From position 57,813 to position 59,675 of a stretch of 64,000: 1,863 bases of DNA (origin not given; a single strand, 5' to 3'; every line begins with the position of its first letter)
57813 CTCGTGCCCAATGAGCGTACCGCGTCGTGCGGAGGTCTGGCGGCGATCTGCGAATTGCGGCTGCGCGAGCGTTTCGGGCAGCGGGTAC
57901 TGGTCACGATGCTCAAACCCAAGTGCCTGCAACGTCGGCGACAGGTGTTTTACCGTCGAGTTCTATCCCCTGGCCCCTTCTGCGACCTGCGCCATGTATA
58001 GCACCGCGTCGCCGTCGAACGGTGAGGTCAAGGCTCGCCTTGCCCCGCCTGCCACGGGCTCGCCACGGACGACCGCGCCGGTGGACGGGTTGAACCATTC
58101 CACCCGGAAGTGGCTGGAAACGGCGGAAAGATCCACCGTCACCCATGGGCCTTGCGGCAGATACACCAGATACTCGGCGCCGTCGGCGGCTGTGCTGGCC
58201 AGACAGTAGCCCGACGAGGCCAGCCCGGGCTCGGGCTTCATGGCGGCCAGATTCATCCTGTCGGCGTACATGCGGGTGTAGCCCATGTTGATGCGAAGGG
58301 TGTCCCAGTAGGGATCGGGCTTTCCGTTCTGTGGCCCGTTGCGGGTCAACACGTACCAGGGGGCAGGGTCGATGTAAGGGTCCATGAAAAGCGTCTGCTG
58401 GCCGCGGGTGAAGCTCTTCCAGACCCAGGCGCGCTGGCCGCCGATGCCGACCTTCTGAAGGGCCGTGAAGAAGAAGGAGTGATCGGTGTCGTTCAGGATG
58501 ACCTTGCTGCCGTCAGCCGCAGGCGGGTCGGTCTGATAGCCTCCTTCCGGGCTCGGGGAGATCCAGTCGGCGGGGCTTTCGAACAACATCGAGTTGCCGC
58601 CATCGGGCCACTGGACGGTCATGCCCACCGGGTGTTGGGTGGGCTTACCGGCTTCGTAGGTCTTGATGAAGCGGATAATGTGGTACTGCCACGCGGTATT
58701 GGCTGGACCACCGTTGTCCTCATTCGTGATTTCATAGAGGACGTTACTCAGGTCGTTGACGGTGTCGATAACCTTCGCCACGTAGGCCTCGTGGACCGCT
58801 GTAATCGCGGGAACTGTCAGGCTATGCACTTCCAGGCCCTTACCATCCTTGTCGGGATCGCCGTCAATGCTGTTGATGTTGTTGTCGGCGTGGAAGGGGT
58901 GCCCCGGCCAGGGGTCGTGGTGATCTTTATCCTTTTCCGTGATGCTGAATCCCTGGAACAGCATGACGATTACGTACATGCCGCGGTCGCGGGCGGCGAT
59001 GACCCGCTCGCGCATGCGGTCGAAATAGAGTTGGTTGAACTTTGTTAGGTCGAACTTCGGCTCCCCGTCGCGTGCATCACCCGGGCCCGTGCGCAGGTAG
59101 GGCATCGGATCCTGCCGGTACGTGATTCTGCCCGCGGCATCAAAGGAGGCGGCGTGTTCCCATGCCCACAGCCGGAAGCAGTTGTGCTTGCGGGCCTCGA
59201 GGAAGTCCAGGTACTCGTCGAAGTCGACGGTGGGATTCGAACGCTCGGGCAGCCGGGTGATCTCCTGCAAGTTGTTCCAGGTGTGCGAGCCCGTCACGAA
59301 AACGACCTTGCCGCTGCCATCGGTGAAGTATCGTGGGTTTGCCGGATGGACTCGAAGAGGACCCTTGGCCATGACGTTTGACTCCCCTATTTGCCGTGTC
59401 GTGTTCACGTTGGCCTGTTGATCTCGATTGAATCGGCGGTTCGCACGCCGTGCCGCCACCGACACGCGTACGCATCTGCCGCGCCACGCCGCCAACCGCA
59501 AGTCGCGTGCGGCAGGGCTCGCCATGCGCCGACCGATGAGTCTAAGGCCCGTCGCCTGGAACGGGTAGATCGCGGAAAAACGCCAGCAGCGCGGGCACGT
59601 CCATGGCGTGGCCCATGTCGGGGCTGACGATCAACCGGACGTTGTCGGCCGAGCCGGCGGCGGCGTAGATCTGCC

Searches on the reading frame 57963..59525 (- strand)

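Call 71: search_protein_families(library=pfam, proteins=[window:57963-59525:-], max_evalue=0.00001)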
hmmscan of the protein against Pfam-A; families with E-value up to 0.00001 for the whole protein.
window:57963-59525:- (520 aa): 3 families
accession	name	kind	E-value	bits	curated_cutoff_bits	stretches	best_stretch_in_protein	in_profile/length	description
PF19815.4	DUF6298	-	8.4e-11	41.8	28.1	1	141-303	207-369/487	Family of unknown function (DUF6298)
PF12904.13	Collagen_bind_2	-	3.8e-07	30.3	22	0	444-502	21-78/92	Putative collagen-binding domain of a collagenase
PF13204.13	Apiosidase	-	4.7e-06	26.9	26.5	1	63-191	3-107/320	Apiosidase-like, catalytic domain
